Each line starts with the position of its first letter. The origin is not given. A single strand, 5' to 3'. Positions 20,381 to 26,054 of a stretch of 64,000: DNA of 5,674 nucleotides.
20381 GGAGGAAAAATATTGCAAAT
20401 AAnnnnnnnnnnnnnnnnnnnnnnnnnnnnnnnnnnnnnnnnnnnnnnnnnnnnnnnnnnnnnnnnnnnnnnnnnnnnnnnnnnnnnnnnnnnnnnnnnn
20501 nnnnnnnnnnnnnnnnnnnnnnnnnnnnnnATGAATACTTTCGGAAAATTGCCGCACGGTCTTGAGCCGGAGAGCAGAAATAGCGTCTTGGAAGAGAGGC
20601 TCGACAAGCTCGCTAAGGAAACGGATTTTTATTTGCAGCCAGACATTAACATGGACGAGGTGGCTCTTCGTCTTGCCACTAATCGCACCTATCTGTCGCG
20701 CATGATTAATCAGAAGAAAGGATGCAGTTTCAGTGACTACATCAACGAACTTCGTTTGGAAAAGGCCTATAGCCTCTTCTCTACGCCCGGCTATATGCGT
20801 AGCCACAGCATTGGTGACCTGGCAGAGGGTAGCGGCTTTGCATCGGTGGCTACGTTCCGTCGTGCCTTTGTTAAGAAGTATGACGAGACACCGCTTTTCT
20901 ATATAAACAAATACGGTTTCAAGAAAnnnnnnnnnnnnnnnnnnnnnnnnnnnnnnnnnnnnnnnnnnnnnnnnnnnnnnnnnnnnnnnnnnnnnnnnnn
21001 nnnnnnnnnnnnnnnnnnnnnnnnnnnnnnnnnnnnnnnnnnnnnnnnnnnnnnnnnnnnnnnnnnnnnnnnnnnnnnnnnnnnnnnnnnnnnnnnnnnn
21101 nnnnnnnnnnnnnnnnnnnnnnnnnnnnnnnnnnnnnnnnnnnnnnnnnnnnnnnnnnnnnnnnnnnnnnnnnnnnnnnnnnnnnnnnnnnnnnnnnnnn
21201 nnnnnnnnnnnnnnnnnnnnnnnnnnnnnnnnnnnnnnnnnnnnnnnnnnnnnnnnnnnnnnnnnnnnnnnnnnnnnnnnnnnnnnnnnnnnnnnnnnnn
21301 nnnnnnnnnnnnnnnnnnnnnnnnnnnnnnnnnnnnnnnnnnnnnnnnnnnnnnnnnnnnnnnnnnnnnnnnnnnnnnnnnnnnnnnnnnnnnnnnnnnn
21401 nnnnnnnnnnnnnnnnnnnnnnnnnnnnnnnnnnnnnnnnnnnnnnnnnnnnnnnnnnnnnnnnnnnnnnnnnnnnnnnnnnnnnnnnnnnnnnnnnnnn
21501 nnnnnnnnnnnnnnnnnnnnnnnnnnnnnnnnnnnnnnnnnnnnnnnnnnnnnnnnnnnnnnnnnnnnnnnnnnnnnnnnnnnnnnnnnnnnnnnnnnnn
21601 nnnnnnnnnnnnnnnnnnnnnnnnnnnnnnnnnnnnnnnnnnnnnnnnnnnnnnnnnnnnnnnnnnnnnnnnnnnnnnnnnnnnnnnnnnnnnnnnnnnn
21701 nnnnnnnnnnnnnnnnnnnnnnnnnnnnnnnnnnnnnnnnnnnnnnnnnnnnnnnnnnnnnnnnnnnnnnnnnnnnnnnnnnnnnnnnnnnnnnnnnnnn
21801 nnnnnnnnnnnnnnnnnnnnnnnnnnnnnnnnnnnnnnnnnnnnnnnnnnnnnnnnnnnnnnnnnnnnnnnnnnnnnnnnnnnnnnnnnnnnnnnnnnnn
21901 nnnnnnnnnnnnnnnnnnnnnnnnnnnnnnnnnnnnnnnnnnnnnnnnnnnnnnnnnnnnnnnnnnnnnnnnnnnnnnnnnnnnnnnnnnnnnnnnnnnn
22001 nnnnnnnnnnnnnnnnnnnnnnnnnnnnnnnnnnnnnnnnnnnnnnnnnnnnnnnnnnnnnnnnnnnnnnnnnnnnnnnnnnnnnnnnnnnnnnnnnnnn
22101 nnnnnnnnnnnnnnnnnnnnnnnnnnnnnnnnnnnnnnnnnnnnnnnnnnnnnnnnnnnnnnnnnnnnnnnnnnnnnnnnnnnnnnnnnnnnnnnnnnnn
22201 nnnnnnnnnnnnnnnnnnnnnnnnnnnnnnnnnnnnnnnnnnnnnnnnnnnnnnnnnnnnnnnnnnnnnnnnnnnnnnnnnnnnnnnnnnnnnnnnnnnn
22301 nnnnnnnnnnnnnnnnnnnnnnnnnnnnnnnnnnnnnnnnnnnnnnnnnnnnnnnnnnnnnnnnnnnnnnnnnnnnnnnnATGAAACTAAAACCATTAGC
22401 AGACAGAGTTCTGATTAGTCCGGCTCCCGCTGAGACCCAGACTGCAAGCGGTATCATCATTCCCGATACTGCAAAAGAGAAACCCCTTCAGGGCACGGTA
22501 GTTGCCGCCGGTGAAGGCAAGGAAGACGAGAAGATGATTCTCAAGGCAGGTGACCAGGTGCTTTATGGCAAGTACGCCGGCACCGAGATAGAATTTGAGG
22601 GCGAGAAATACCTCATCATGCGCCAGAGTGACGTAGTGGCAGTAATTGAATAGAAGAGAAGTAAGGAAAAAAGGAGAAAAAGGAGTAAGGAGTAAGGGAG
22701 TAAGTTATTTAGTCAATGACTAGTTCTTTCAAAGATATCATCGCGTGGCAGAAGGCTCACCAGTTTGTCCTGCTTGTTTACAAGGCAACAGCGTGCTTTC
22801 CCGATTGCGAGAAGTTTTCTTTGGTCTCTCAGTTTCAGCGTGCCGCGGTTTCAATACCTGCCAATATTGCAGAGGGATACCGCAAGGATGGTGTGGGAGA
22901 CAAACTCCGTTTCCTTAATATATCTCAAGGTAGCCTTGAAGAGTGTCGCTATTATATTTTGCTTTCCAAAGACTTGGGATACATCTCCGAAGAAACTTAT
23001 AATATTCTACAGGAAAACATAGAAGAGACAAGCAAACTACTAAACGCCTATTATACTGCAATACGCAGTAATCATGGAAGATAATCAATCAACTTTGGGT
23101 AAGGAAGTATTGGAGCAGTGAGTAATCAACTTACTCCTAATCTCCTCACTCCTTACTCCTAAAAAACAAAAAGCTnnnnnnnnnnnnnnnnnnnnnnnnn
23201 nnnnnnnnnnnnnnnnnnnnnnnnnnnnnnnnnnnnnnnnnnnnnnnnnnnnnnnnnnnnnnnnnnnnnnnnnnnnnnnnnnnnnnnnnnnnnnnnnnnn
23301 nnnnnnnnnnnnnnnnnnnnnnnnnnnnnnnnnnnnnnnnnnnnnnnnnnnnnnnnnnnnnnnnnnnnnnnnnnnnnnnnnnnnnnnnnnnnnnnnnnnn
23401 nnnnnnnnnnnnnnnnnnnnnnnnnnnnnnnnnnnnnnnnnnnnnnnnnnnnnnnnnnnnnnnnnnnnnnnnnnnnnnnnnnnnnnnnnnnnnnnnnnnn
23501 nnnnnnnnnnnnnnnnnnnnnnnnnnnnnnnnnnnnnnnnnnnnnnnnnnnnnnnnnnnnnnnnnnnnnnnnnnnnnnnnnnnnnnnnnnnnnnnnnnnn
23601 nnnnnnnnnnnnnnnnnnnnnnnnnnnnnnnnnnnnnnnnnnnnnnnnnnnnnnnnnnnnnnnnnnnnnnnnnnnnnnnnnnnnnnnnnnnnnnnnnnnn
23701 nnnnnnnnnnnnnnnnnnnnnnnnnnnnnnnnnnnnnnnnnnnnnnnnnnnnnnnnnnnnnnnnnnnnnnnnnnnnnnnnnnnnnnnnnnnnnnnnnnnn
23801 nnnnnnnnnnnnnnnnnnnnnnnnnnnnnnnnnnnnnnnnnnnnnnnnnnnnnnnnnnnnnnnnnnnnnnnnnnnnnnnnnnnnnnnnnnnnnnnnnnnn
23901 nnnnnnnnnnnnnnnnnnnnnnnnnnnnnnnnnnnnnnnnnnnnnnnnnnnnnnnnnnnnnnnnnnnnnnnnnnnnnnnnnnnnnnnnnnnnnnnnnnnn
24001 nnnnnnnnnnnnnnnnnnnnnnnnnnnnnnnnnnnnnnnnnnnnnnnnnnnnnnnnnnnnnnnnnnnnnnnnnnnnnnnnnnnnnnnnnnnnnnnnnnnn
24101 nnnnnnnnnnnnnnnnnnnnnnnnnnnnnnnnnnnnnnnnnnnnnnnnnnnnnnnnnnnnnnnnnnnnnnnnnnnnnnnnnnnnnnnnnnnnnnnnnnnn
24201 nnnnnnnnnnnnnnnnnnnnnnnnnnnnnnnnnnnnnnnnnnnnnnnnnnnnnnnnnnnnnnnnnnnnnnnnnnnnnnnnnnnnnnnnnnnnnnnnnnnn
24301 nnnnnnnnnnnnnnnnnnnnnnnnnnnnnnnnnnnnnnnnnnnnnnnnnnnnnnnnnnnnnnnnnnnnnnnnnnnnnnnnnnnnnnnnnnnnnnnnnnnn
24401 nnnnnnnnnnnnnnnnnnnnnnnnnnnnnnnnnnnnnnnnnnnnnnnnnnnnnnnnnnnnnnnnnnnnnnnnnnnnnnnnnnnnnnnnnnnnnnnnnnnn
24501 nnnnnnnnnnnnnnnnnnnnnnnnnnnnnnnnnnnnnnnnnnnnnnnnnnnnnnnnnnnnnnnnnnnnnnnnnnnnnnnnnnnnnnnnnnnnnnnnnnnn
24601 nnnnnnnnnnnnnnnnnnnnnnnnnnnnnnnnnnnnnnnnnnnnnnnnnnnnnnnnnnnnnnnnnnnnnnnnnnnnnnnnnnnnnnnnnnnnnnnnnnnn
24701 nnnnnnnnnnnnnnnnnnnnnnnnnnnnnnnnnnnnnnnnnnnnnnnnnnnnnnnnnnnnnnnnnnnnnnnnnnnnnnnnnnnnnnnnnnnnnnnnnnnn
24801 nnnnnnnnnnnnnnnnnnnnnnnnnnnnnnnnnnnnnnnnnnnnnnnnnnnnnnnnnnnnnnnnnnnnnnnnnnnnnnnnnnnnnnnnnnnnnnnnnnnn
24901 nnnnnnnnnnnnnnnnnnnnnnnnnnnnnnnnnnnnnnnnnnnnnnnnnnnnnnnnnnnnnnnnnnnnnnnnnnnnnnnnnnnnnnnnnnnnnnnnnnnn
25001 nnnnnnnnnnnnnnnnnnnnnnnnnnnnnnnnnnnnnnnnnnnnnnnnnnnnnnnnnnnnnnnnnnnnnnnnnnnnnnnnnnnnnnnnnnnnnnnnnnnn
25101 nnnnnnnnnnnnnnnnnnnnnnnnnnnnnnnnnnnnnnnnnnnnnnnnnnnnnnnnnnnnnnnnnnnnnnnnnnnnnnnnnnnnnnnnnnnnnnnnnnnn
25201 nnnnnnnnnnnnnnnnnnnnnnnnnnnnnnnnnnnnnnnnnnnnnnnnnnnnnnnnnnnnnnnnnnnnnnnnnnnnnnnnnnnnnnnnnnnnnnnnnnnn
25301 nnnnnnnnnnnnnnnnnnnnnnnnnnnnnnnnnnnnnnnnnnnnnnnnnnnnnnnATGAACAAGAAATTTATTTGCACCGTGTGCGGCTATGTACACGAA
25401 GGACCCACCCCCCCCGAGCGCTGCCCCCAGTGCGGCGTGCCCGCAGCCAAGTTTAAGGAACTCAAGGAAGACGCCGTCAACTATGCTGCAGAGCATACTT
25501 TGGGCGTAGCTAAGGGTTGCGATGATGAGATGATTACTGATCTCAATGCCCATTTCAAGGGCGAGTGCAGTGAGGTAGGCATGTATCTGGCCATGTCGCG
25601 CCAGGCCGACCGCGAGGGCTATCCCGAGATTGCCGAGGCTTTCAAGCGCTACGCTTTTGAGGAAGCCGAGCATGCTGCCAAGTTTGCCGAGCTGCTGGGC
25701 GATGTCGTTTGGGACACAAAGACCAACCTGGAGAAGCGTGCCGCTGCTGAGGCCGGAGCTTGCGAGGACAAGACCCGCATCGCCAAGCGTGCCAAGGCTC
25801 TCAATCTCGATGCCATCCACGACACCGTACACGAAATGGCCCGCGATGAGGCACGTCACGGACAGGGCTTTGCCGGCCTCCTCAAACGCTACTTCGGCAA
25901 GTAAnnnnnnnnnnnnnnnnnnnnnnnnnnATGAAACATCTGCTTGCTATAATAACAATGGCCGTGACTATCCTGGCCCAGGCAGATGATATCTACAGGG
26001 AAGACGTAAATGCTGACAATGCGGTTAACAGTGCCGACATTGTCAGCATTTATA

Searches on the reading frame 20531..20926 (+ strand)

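Call 13: search_protein_families(library=pfam, proteins=[window:20531-20926:+], max_evalue=0.01)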
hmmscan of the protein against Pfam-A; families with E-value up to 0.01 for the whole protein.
window:20531-20926:+ (132 aa): 2 families
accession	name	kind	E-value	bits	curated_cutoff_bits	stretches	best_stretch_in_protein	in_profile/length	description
PF12833.13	HTH_18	-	2.2e-14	54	33.6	1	45-124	2-77/80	Helix-turn-helix domain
PF00165.29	HTH_AraC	-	4e-09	36.8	26.6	1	93-125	10-41/42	Bacterial regulatory helix-turn-helix proteins, AraC family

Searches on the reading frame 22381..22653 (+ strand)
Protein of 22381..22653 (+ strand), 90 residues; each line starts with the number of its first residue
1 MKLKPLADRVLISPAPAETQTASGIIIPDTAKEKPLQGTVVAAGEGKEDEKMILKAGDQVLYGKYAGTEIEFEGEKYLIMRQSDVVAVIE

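Call 74: find_encoding_contigs(protein=window:22381-22653:+, flank=1500, max_places=10)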
Protein window:22381-22653:+ (90 aa): 21 contigs read that carry it; 8 places shown.
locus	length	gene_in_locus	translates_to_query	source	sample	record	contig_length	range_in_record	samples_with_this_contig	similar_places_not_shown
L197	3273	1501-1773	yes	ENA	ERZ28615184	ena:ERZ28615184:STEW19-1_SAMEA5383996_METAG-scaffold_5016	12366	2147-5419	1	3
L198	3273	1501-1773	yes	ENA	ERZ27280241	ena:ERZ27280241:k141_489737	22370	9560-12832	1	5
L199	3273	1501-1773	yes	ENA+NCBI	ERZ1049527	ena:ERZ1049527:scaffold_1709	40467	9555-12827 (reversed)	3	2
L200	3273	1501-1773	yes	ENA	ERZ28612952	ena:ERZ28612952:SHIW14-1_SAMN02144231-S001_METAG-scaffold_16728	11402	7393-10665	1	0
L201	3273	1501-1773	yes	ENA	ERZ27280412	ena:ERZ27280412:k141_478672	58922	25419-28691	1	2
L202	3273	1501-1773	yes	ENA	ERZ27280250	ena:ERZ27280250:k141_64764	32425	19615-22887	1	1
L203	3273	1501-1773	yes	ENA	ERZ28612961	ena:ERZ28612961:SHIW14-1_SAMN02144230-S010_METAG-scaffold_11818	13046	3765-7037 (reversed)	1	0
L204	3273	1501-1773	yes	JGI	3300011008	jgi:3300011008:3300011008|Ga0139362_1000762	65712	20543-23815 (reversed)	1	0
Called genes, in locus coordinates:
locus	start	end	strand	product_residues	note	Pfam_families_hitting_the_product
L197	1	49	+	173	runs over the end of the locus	PF00165:HTH_AraC (faint), PF12833:HTH_18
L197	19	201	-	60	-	-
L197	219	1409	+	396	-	PF20736:Glyco_hydro127M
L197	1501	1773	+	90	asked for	PF00166:Cpn10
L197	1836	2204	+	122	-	PF05635:23S_rRNA_IVP, PF22296:bAvd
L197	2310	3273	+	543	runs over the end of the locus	PF00118:Cpn60_TCP1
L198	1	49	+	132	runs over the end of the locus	PF00165:HTH_AraC (faint), PF12833:HTH_18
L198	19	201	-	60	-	-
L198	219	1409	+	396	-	PF20736:Glyco_hydro127M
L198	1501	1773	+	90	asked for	PF00166:Cpn10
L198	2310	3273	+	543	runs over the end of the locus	PF00118:Cpn60_TCP1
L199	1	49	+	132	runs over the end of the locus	PF00165:HTH_AraC (faint), PF12833:HTH_18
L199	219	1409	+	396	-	PF20736:Glyco_hydro127M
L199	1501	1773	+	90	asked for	PF00166:Cpn10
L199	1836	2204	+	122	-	PF05635:23S_rRNA_IVP, PF22296:bAvd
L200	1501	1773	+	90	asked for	PF00166:Cpn10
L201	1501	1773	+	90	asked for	PF00166:Cpn10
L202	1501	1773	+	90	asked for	PF00166:Cpn10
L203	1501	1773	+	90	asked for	PF00166:Cpn10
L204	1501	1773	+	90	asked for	PF00166:Cpn10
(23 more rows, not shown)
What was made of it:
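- The cassette appears fixed within the species: all contigs carrying the identical GroES have it (call 74).
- Tried and rejected: All contigs with the identical GroES carry the cassette (call 74).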

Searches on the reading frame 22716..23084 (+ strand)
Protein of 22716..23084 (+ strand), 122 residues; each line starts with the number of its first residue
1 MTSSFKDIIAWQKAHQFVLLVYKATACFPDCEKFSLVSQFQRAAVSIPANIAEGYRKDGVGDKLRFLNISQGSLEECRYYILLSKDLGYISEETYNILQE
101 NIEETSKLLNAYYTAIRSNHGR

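Call 13: search_protein_families(library=pfam, proteins=[window:22716-23081:+], max_evalue=0.01)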
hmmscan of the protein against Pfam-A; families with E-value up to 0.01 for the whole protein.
window:22716-23081:+ (122 aa): 2 families
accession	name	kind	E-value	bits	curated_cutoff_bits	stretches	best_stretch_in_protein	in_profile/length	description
PF05635.17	23S_rRNA_IVP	-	1.6e-38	131.6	33.8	1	6-111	1-106/106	23S rRNA-intervening sequence protein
PF22296.2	bAvd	-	4.9e-07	30.6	40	1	9-113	2-104/107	bAvd-like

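Call 36: search_protein_families(library=padloc, proteins=[window:22716-23081:+], max_evalue=0.01)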
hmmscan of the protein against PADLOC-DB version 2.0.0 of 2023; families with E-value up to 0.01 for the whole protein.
window:22716-23081:+ (122 aa): 0 families

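Call 55: find_encoding_contigs(protein=window:22716-23084:+, flank=2500, max_places=10)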
Protein window:22716-23084:+ (122 aa): 20 contigs read that carry it; 10 places shown.
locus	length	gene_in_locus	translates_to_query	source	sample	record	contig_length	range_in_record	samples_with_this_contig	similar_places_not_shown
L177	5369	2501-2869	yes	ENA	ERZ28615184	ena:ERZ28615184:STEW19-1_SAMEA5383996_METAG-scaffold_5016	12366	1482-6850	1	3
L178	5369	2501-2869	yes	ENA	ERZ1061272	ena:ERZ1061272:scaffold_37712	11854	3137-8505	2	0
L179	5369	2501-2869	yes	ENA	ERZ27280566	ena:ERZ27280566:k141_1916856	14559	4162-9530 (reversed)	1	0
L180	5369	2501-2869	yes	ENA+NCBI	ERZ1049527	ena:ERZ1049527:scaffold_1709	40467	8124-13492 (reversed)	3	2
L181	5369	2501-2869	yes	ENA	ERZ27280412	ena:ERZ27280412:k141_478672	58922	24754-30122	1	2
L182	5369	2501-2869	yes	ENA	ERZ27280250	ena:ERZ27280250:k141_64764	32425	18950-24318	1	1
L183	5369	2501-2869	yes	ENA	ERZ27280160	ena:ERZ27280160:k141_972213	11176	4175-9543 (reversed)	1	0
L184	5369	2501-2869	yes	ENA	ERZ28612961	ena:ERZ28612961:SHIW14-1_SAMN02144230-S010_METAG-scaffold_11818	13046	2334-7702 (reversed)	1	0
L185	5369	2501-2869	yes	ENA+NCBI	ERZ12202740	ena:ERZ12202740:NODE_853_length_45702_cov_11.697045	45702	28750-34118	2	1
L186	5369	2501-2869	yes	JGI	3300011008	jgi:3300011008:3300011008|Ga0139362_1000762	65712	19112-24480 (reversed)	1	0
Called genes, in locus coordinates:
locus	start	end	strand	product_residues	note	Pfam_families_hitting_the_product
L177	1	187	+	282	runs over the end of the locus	PF00165:HTH_AraC (faint), PF12833:HTH_18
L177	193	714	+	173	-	PF00165:HTH_AraC (faint), PF12833:HTH_18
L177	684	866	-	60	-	-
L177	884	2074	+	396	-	PF20736:Glyco_hydro127M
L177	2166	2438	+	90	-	PF00166:Cpn10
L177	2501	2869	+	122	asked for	PF05635:23S_rRNA_IVP, PF22296:bAvd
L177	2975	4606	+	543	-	PF00118:Cpn60_TCP1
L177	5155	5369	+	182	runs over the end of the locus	PF21349:RUBY_RBDX, PF00210:Ferritin (weak), PF02915:Rubrerythrin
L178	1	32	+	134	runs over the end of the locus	PF00165:HTH_AraC (faint), PF12833:HTH_18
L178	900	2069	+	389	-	PF20736:Glyco_hydro127M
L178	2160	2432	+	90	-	PF00166:Cpn10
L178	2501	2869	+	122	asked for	PF05635:23S_rRNA_IVP, PF22296:bAvd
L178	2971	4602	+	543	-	PF00118:Cpn60_TCP1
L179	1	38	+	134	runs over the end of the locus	PF00165:HTH_AraC (faint), PF12833:HTH_18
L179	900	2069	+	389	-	PF20736:Glyco_hydro127M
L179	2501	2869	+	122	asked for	PF05635:23S_rRNA_IVP, PF22296:bAvd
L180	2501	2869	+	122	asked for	PF05635:23S_rRNA_IVP, PF22296:bAvd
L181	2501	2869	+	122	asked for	PF05635:23S_rRNA_IVP, PF22296:bAvd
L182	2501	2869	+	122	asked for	PF05635:23S_rRNA_IVP, PF22296:bAvd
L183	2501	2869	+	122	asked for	PF05635:23S_rRNA_IVP, PF22296:bAvd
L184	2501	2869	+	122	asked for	PF05635:23S_rRNA_IVP, PF22296:bAvd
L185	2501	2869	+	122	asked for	PF05635:23S_rRNA_IVP, PF22296:bAvd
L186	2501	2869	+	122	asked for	PF05635:23S_rRNA_IVP, PF22296:bAvd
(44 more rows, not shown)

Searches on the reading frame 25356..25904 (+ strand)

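Call 68: search_protein_families(library=pfam, proteins=[window:25356-25904:+], max_evalue=0.001)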
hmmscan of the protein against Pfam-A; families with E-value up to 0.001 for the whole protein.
window:25356-25904:+ (182 aa): 3 families
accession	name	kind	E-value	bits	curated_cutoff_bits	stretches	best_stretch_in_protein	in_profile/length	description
PF02915.23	Rubrerythrin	-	5.3e-16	59.7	22.8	1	63-128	3-67/137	Rubrerythrin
PF21349.2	RUBY_RBDX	-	1.7e-13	50.2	26.5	1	6-34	2-30/30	Rubrerythrin, rubredoxin-like domain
PF00210.30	Ferritin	-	3e-06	27.6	24.5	1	63-114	4-55/142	Ferritin-like domain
